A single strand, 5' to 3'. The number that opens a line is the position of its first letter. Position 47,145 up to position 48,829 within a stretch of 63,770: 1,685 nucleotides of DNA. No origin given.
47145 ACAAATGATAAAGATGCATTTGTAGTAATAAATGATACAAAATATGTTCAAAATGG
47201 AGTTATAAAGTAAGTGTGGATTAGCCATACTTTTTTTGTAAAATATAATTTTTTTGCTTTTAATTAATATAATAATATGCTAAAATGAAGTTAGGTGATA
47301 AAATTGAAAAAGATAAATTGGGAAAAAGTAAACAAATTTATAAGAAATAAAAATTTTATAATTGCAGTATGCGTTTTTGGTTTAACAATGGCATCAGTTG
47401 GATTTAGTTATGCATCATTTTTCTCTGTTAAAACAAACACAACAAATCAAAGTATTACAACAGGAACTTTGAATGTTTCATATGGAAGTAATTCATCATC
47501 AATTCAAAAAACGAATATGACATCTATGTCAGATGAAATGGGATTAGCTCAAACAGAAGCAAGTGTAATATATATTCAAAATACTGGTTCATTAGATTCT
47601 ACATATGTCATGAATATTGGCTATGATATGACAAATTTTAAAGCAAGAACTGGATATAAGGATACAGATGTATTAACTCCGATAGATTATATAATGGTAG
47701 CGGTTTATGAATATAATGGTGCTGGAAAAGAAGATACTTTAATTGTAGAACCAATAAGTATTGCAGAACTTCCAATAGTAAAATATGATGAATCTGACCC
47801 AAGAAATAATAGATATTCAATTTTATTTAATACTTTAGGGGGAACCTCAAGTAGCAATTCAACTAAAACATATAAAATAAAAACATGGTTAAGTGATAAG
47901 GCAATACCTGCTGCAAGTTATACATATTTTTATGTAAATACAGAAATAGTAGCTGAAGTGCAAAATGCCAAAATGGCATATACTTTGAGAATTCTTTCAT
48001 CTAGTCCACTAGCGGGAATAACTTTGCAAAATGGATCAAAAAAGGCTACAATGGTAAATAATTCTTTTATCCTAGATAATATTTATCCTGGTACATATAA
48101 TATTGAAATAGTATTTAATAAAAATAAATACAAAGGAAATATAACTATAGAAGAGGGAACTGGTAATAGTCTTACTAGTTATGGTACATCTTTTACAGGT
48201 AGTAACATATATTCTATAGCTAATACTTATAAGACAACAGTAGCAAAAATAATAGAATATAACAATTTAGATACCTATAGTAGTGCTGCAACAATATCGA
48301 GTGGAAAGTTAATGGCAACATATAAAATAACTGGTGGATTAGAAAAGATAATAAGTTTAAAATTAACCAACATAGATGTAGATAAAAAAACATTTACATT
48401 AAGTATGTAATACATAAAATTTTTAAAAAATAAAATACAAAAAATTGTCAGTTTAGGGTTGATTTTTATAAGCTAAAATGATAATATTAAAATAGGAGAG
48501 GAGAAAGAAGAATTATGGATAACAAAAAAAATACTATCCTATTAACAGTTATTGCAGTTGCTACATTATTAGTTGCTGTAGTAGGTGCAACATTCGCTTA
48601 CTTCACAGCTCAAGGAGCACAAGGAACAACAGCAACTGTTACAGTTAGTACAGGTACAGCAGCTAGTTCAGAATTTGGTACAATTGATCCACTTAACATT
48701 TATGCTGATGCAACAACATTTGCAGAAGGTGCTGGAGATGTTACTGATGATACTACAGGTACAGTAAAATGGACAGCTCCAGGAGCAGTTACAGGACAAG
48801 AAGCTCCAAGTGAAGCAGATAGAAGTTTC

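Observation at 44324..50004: Four neighbouring genes share a TasA/CalY-like (SipW-type) signal and N-terminal strand motif: candidate uncharacterised extracellular fibre locus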

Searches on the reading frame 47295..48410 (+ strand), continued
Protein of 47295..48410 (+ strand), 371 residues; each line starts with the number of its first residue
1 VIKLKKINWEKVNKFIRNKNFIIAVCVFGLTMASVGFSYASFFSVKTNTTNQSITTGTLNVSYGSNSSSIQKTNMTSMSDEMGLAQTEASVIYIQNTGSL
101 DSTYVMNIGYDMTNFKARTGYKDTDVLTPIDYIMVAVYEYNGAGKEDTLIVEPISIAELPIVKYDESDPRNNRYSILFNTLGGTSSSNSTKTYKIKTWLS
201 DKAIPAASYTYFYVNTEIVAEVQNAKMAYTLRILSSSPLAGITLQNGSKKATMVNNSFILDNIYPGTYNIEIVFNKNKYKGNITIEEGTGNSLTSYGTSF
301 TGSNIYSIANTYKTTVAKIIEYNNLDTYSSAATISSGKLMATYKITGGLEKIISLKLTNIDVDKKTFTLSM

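Call 27: predict_structure(alignment_id=A2)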
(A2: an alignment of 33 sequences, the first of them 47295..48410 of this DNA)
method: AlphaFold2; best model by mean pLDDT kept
length: 371 residues; sequences in the alignment: 33
mean_pLDDT: 80.2   pTM: 0.78
mean pLDDT of the five models: 80.2, 77.9, 77.0, 75.1, 74.4
residues with pLDDT >= 90: 158; 70-90: 138; 50-70: 21; < 50: 54
segments of 3 or more residues with pLDDT < 50: 1-7, 11-55
pLDDT, mean of each block of 10 residues (from residue 1): 44 45 42 30 26 54 65 76 86 82 85 86 89 92 88 94 92 89 84 89 79 81 69 93 90 93 91 94 93 95 93 95 89 90 94 94 92 93
secondary structure, 60 per line:
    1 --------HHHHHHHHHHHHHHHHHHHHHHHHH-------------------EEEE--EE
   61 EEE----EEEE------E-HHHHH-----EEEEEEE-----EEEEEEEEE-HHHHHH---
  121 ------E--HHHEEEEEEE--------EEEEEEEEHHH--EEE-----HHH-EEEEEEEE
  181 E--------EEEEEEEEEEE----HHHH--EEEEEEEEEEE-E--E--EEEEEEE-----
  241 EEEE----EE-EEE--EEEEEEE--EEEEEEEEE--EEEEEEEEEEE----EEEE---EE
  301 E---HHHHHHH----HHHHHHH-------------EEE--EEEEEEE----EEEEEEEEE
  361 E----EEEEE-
elements in order: H9-33 E53-56 E59-63 E68-71 H80-84 E90-96 E102-110 H112-117 E133-139 E148-155 E161-163 E173-181 E190-200 H205-208 E211-221 E229-235 E241-244 E252-254 E257-263 E266-274 E277-287 E292-295 E299-301 H305-311 H316-322 E336-338 E341-347 E352-361 E366-370

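Call 30: fold_search(model_id=the predicted structure, library=pdb)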
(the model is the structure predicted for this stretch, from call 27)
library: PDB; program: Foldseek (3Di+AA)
matches with E <= 10: 1099; with E <= 0.001: 4
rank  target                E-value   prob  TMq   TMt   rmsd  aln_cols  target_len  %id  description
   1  9uvm                  3.1e-04  0.54  0.13  0.12  19.9       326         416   10  The SeMet pili protein of Streptococcus Sanguinis (released 2026-01-21)
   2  9uvr_A                5.7e-04  0.72  0.16  0.15  19.2       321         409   12  Crystal structure of SSA1632 from Streptococcus sanguinis (released 2026-01-21)
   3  4p0d                  5.7e-04  0.30  0.13  0.11  21.2       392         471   12  The T6 backbone pilin of serotype M6 Streptococcus pyogenes has a modular three-domain structure decorated with variable (released 2014-08-27)
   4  9vqn                  7.1e-04  0.38  0.13  0.12  20.2       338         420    9  Crystal structure of Se-Met SSA1633 from Streptococcus sanguinis (Phase determination model) (released 2026-01-21)
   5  6ixy_B                1.8e-03  0.20  0.13  0.11  21.6       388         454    9  X-ray structure of major pilin from C. perfringens SM101 (released 2019-08-14)
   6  8wg6                  2.1e-03  0.28  0.14  0.13  20.2       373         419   10  Crystal structure of major pilin PilB from Streptococcus sanguinis - SeMet derivative (released 2025-03-26)
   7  8wgg                  2.3e-03  0.13  0.10  0.09  20.5       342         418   10  Crystal structure of basal pilin PilB from Streptococcus sanguinis (released 2025-03-26)
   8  7d5r_A                3.5e-03  0.18  0.10  0.07  20.2       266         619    5  Structure of the Ca2+-bound C646A mutant of peptidylarginine deiminase type III (PAD3) (released 2021-06-02)
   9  12dl_AA               4.0e-03  0.38  0.12  0.08  20.4       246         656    8  Native structure of the cytoplasmic lattice (CPL) asymmetric unit from mouse MII eggs (released 2026-04-08)
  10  9lpk_C                4.0e-03  0.20  0.12  0.07  21.9       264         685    9  Structure of human PADI6-UHRF1-UBE2D3 complex (released 2026-01-28)
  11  9uvr_B                4.0e-03  0.16  0.13  0.12  20.0       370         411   10  Crystal structure of SSA1632 from Streptococcus sanguinis (released 2026-01-21)
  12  5oac_A                5.5e-03  0.33  0.18  0.20  17.4       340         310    9  FLiP major capsid protein (released 2017-07-26)
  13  9lpk_B                5.5e-03  0.12  0.11  0.07  22.7       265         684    8  Structure of human PADI6-UHRF1-UBE2D3 complex (released 2026-01-28)
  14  8tzs                  5.9e-03  0.85  0.19  0.15   9.3       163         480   10  Structure of human WLS (released 2023-10-18)
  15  3kpt_B                6.2e-03  0.28  0.14  0.15  20.8       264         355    9  Crystal structure of BcpA, the major pilin subunit of Bacillus cereus (released 2009-11-24)
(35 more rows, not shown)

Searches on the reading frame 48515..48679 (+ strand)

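Call 41: search_protein_families(library=ncbifam, proteins=[window:48515-48679:+], max_evalue=10)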
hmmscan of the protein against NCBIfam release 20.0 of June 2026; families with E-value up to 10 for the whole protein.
seq(55 aa): 8 families
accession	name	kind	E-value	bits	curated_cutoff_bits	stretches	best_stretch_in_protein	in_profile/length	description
NF042931.1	SAG1386_EF1546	equivalog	0.011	15.8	80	1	3-47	24-68/158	SAG1386/EF1546 family surface-associated protein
NF005435.1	PRK07021.1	equivalog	0.033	14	131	1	3-42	4-43/157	flagellar basal body-associated protein FliL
NF003425.0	PRK04897.1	equivalog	0.056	12.6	355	1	2-43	8-48/298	zinc metalloprotease HtpX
NF004285.1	PRK05696.1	equivalog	0.097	12.4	179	1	4-41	17-51/171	flagellar basal body-associated protein FliL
NF008874.0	PRK11910.1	equivalog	0.1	11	680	1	5-46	2-41/615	amidase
TIGR04088.1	cognate_SipW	domain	0.92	9.8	19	0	12-48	1-33/34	SipW-dependent-type signal peptide-containing protein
TIGR03931.1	T7SS_Rv3446c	hypoth_equivalog_domain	1.1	9.6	47.6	1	12-50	3-44/194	type VII secretion-associated protein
TIGR02184.2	Myco_arth_vir_N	domain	9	6.5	25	1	4-23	7-25/33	MspA/MspB/MIB-like signal-anchor domain-contatining protein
